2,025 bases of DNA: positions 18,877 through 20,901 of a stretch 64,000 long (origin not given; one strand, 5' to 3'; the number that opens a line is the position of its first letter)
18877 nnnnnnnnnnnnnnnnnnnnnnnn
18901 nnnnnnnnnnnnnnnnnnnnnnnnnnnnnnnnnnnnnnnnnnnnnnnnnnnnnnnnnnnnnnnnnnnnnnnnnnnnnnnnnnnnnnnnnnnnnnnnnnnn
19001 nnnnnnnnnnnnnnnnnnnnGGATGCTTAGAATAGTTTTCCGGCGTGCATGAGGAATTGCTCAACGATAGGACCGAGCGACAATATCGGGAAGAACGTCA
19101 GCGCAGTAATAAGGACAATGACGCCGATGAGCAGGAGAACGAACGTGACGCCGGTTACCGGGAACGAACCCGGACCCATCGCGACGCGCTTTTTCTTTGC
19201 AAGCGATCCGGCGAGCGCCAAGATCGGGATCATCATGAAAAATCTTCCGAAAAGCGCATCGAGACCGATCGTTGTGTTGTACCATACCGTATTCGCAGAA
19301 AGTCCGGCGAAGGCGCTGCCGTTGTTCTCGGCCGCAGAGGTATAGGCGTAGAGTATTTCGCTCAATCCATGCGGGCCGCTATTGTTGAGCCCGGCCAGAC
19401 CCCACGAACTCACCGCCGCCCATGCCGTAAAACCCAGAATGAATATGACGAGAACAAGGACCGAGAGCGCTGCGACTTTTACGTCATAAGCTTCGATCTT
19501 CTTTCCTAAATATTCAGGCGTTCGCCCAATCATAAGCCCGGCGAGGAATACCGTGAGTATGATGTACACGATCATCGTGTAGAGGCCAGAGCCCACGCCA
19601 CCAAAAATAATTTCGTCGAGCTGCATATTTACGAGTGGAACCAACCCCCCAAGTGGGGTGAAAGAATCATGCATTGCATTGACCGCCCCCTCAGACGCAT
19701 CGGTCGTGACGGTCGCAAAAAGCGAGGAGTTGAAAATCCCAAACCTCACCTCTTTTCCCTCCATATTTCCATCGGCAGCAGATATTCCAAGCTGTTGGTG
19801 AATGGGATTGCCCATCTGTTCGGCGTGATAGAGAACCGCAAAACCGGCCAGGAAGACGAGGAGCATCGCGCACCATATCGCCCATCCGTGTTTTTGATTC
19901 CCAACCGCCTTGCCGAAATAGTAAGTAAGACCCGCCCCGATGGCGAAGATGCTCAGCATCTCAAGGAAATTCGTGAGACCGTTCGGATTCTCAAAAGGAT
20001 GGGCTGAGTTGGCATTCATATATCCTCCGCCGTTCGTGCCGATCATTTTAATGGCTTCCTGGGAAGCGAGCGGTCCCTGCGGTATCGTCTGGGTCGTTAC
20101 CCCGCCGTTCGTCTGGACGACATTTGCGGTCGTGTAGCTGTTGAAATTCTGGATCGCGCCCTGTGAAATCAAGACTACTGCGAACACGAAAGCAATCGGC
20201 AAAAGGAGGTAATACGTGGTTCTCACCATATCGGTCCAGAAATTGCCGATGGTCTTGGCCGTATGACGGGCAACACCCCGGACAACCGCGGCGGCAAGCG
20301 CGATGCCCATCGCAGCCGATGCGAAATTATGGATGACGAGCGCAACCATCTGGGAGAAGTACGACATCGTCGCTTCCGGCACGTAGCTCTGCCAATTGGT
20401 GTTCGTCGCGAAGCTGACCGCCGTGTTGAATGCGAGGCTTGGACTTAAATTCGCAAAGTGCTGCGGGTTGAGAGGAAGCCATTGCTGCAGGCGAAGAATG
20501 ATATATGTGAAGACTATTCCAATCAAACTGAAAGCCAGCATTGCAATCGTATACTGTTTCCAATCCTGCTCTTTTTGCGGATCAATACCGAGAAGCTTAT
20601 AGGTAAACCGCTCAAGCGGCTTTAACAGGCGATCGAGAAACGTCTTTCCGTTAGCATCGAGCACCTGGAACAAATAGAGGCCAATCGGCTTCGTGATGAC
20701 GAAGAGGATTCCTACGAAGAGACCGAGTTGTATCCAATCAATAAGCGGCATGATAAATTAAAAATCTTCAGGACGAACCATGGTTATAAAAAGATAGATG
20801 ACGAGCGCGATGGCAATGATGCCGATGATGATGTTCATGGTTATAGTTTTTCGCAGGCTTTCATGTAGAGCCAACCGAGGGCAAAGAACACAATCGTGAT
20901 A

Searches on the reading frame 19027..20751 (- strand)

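Call 74: search_protein_families(library=pfam, proteins=[window:19027-20751:-], max_evalue=0.001)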
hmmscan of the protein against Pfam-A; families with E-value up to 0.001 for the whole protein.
window:19027-20751:- (574 aa): 1 family
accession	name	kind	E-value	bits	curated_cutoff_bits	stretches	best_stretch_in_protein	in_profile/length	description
PF03814.21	KdpA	-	6.1e-234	777.7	22.6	1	11-566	2-548/548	Potassium-transporting ATPase A subunit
